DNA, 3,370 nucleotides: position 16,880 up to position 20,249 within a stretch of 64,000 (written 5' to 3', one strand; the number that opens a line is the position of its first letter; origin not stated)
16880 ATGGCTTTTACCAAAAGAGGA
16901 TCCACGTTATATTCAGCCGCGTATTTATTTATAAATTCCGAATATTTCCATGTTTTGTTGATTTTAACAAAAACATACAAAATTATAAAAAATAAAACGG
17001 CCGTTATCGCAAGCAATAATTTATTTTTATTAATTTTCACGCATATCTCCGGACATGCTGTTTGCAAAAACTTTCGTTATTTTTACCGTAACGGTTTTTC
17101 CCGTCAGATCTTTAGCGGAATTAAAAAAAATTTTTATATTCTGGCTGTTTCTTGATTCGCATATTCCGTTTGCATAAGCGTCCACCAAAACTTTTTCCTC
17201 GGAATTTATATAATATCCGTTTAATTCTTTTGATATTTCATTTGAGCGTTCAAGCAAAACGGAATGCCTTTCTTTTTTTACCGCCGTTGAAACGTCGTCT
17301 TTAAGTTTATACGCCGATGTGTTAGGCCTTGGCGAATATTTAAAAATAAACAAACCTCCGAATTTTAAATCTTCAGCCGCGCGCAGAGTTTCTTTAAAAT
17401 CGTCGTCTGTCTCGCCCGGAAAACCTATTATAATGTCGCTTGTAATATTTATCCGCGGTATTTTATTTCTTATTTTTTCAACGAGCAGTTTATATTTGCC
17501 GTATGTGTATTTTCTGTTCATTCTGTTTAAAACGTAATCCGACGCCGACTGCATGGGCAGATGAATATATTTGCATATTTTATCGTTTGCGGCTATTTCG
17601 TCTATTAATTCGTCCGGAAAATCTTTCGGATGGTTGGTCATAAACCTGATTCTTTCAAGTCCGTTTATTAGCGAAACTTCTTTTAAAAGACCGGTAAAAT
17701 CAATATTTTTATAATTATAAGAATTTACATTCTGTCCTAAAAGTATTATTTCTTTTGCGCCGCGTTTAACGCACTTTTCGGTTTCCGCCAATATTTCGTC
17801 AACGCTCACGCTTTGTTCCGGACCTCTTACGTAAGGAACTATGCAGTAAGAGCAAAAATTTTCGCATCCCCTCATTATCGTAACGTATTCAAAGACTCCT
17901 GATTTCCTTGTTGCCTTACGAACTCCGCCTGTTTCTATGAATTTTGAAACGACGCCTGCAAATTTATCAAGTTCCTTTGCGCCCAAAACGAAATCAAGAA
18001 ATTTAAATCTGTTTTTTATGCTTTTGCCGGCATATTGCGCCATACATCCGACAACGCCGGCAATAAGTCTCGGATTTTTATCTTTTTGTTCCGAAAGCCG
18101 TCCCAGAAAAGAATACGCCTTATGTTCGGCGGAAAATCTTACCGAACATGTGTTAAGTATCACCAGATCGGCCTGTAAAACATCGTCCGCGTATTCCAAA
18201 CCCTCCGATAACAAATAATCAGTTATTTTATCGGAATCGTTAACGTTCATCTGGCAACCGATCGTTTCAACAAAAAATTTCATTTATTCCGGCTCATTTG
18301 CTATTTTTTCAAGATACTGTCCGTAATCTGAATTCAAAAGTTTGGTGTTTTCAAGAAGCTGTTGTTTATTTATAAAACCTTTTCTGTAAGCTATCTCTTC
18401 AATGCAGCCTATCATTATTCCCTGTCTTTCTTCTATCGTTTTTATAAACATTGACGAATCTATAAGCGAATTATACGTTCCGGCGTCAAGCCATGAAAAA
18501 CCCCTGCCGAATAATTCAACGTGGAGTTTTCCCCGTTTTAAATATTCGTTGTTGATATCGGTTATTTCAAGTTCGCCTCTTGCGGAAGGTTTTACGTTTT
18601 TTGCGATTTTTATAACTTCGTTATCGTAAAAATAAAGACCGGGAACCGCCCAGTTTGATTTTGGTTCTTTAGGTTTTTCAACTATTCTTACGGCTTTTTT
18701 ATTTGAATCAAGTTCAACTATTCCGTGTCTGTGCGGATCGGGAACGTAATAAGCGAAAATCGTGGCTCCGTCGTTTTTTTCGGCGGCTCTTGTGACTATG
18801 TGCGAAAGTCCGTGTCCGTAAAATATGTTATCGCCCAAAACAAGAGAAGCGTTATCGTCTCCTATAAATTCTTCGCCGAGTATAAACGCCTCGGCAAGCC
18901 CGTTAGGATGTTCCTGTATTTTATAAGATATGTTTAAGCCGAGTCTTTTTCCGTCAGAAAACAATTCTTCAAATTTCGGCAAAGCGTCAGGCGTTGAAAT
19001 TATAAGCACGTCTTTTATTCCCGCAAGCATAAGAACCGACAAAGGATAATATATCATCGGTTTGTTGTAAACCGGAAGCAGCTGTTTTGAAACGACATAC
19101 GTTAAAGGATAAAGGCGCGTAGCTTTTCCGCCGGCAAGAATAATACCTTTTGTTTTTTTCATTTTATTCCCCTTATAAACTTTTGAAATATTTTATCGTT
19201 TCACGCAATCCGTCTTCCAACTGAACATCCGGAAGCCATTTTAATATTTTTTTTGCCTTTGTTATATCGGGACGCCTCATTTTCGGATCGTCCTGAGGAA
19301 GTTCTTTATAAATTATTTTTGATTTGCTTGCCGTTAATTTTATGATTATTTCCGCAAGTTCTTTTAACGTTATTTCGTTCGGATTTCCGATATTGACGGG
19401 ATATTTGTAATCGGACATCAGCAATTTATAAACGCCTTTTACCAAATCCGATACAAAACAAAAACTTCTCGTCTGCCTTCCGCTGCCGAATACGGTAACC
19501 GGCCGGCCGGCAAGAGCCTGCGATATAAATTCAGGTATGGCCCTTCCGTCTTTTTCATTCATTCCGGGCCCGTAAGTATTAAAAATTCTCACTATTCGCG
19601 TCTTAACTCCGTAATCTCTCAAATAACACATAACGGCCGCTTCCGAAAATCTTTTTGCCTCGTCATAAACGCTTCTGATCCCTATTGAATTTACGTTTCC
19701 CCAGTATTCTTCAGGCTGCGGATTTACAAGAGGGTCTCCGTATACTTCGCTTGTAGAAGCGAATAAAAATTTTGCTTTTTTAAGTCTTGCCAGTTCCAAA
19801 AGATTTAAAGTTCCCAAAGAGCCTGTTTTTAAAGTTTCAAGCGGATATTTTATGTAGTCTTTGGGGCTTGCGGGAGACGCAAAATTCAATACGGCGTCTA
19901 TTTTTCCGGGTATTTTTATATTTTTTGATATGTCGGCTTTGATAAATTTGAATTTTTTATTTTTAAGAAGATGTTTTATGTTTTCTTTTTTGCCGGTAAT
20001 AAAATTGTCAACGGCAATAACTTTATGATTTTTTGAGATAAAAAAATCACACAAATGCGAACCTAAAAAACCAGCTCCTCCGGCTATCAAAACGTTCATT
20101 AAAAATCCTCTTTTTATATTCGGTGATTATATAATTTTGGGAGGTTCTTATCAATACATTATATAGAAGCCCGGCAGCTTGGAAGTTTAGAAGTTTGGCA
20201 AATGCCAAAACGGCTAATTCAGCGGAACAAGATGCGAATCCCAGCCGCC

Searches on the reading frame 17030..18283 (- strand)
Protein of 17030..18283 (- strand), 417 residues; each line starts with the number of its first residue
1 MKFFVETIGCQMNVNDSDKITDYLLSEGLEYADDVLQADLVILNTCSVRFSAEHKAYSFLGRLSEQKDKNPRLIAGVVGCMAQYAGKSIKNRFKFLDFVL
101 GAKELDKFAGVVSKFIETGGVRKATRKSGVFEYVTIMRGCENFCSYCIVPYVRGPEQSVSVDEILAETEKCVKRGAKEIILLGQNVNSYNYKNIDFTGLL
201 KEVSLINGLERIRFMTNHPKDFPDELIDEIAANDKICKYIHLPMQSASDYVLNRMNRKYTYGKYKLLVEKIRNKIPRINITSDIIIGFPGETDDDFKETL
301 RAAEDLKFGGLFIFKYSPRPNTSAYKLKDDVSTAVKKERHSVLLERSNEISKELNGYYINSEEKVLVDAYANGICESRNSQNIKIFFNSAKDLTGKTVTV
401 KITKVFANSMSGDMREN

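Call 87: search_protein_families(library=pfam, proteins=[window:17030-18283:-], max_evalue=0.0001)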
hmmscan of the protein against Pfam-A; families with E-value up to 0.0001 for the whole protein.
window:17030-18283:- (417 aa): 2 families
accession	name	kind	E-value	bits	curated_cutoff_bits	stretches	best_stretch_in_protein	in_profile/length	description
PF04055.27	Radical_SAM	-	7.6e-31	108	29.5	1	135-302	2-165/166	Radical SAM superfamily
PF00919.26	UPF0004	-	5.6e-26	90.9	27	1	2-101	1-98/98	Uncharacterized protein family UPF0004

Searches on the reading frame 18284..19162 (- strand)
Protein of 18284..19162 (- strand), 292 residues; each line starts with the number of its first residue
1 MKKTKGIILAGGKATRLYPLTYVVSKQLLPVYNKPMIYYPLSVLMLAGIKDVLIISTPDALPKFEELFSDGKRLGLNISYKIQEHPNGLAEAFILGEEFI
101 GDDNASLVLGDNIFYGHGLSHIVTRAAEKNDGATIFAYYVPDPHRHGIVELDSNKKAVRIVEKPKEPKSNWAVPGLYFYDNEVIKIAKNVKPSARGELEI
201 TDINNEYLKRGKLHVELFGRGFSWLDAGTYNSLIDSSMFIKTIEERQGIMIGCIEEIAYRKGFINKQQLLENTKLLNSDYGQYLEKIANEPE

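Call 87: search_protein_families(library=pfam, proteins=[window:18284-19162:-], max_evalue=0.0001)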
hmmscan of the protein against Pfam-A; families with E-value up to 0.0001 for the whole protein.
window:18284-19162:- (292 aa): 2 families
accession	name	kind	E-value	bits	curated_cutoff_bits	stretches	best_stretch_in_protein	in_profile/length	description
PF00483.29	NTP_transferase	-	5.1e-73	246.1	21.2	1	5-241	1-243/245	Nucleotidyl transferase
PF12804.13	NTP_transf_3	-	1e-08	36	27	1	6-138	1-122/160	MobA-like NTP transferase domain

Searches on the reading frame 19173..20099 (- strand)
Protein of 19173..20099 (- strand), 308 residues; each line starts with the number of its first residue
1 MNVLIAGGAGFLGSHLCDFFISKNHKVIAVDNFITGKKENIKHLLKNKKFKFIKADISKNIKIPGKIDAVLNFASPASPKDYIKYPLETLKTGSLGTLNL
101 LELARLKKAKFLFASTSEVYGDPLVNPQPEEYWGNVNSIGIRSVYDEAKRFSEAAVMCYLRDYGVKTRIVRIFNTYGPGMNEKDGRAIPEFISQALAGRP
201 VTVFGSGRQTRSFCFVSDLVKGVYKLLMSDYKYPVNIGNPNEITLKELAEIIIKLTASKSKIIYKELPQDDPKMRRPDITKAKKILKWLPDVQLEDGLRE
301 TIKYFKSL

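Call 87: search_protein_families(library=pfam, proteins=[window:19173-20099:-], max_evalue=0.0001)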
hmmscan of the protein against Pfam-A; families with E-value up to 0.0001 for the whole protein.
window:19173-20099:- (308 aa): 4 families
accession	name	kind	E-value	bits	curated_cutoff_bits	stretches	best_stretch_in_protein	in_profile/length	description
PF01370.27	Epimerase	-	5.7e-51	173.7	20.9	1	3-237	1-239/240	NAD dependent epimerase/dehydratase family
PF16363.11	GDP_Man_Dehyd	-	9.8e-51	173.6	27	1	4-301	1-332/332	GDP-mannose 4,6 dehydratase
PF01073.25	3Beta_HSD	-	1.7e-08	34.3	22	1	4-179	1-185/280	3-beta hydroxysteroid dehydrogenase/isomerase family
PF02719.21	Polysacc_synt_2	-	6.4e-06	26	20.2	0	3-260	1-251/293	Polysaccharide biosynthesis protein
